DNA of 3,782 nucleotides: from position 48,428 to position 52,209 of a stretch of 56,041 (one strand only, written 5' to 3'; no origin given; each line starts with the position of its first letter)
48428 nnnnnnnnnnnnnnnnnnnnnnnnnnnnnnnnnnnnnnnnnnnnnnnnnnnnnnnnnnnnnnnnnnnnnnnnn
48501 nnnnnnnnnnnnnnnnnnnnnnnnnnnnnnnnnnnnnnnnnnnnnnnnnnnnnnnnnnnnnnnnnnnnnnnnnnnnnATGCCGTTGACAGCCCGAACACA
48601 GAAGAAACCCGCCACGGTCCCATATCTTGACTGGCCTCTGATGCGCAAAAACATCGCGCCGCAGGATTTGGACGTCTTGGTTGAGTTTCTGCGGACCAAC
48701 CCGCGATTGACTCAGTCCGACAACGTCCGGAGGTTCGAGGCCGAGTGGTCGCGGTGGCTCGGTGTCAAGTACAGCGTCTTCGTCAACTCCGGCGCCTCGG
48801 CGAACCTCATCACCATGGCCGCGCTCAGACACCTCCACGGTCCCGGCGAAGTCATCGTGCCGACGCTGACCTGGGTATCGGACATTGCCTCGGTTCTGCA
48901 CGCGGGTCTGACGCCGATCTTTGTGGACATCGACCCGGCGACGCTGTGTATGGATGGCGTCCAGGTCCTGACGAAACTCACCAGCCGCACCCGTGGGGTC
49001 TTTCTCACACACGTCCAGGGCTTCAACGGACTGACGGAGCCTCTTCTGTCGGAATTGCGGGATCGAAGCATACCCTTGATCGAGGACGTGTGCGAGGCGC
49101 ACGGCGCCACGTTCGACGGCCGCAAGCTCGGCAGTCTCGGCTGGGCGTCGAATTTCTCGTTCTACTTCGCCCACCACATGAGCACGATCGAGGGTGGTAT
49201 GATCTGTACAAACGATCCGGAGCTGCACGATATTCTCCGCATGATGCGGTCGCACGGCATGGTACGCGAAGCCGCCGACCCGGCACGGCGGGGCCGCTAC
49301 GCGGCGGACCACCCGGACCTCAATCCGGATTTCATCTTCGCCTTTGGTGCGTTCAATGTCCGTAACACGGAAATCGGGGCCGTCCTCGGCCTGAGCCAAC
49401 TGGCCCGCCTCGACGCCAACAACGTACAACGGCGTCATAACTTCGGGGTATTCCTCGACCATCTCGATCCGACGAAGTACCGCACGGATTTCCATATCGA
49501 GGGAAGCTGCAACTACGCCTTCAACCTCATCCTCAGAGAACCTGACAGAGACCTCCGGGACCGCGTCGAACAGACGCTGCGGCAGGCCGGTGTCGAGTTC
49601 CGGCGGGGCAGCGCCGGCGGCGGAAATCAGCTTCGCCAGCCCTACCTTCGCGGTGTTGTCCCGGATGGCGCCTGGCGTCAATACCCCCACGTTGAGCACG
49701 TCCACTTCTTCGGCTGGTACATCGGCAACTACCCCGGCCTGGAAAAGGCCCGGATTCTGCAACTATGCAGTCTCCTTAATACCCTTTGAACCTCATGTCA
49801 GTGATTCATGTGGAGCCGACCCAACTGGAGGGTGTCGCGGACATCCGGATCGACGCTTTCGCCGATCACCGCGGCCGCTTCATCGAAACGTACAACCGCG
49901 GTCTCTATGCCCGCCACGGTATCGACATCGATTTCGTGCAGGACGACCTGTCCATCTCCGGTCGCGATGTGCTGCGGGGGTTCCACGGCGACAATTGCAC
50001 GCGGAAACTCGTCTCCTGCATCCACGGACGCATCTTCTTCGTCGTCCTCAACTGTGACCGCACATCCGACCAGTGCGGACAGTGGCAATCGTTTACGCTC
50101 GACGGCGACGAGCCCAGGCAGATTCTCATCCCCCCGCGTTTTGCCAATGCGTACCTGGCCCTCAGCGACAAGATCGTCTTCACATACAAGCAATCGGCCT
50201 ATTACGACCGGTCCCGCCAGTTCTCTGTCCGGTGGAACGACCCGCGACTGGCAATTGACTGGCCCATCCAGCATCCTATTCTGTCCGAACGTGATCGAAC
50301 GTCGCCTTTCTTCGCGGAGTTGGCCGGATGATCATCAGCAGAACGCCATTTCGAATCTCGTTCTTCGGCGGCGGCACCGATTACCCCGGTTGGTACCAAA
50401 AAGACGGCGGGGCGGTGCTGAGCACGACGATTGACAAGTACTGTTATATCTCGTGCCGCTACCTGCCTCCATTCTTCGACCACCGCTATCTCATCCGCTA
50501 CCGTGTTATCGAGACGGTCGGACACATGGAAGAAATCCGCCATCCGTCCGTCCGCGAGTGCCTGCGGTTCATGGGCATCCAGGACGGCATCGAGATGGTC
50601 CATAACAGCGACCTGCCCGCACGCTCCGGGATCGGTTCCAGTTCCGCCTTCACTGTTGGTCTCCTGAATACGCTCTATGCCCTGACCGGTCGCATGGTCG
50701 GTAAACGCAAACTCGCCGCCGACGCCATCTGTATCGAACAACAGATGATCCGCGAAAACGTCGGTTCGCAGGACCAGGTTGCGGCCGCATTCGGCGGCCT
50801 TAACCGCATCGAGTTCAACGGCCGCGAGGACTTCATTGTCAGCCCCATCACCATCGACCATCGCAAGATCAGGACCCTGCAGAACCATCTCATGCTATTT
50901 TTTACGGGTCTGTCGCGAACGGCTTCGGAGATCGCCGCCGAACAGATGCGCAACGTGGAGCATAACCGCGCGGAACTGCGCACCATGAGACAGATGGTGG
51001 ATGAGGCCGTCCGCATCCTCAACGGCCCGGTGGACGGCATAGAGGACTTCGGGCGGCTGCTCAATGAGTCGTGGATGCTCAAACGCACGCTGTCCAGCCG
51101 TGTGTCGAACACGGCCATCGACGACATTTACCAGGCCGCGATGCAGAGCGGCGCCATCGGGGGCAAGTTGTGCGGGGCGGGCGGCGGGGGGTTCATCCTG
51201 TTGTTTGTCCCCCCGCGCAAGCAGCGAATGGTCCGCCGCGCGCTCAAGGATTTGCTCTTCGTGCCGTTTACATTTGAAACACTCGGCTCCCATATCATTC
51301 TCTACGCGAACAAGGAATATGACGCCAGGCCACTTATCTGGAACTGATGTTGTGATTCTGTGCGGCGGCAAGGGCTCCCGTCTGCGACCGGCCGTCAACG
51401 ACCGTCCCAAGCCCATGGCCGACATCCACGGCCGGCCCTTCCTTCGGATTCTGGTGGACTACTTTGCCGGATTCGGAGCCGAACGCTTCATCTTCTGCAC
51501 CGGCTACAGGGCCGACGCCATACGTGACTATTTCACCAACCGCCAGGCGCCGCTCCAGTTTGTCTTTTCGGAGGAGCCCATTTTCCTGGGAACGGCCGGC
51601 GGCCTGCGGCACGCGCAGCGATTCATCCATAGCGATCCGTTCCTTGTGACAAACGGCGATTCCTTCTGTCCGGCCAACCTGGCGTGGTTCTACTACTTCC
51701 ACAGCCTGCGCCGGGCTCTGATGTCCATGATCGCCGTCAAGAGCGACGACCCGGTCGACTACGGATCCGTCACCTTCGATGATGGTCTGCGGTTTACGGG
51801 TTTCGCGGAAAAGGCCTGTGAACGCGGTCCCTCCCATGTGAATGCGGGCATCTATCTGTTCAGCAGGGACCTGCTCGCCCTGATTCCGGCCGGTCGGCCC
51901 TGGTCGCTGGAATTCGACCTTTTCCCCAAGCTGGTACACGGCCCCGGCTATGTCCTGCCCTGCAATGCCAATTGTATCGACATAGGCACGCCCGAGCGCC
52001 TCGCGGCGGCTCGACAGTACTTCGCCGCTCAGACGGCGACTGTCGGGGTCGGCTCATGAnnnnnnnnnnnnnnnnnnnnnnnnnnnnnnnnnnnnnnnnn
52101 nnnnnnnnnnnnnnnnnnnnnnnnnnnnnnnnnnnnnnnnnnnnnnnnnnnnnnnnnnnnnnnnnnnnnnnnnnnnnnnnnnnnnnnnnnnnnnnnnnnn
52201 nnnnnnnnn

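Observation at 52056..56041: Open frame of at least 1,328 codons, absent from the ORF track, fusing five glycan-tailoring modules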

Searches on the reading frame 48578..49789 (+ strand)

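Call 18: search_protein_families(library=pfam, proteins=[window:48578-49789:+], max_evalue=0.00001)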
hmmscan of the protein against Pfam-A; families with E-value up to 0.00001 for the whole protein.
window:48578-49789:+ (403 aa): 1 family
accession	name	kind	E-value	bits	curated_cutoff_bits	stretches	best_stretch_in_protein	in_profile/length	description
PF01041.23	DegT_DnrJ_EryC1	-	7.9e-62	210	19.8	1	32-342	9-304/360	DegT/DnrJ/EryC1/StrS aminotransferase family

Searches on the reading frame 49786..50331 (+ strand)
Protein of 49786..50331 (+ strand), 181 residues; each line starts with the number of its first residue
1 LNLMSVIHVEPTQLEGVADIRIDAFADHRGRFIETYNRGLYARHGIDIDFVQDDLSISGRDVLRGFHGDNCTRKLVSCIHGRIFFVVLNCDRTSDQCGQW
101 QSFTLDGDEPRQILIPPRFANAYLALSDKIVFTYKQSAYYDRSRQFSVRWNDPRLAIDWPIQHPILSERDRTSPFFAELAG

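Call 18: search_protein_families(library=pfam, proteins=[window:49786-50331:+], max_evalue=0.00001)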
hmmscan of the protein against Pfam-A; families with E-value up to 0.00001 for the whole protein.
window:49786-50331:+ (181 aa): 1 family
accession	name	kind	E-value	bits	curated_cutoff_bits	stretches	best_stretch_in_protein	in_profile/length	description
PF00908.23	dTDP_sugar_isom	-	1.1e-48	165.6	27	1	12-177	2-167/168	dTDP-4-dehydrorhamnose 3,5-epimerase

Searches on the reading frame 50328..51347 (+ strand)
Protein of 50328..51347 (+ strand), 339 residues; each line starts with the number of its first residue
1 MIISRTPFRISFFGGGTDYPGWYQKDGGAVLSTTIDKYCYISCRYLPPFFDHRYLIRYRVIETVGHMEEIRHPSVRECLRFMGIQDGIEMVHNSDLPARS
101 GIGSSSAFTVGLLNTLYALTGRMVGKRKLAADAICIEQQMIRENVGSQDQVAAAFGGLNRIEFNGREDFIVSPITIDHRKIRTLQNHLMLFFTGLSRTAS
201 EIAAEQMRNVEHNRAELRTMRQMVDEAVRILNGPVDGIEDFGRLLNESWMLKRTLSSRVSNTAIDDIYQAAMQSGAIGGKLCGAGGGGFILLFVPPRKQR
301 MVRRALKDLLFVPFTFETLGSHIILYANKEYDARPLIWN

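Call 18: search_protein_families(library=pfam, proteins=[window:50328-51347:+], max_evalue=0.00001)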
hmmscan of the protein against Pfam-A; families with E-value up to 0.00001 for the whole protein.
window:50328-51347:+ (339 aa): 2 families
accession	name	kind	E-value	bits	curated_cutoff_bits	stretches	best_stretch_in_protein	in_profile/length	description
PF00288.32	GHMP_kinases_N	-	1.3e-11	45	22.3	1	81-157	13-87/87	GHMP kinases N terminal domain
PF08544.19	GHMP_kinases_C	-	2.9e-11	44.1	21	1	238-307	10-80/85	GHMP kinases C terminal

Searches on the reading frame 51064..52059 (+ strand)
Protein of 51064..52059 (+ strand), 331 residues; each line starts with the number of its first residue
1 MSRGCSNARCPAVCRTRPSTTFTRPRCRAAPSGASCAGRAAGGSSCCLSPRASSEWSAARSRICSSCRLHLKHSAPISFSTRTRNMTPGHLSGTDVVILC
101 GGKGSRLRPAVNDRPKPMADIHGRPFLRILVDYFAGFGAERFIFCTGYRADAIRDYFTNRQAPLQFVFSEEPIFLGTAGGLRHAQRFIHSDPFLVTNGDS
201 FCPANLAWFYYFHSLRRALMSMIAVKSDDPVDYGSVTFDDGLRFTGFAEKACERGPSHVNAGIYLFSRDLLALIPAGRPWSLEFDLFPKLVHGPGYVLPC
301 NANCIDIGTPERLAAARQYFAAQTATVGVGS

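Call 18: search_protein_families(library=pfam, proteins=[window:51064-52059:+], max_evalue=0.00001)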
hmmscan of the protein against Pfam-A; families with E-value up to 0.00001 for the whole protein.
window:51064-52059:+ (331 aa): 2 families
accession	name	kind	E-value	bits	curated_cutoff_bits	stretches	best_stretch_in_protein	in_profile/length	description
PF00483.29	NTP_transferase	-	4.7e-23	82.5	21.2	1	97-316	3-238/245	Nucleotidyl transferase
PF12804.13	NTP_transf_3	-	2.9e-12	47.5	27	1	96-200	1-96/160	MobA-like NTP transferase domain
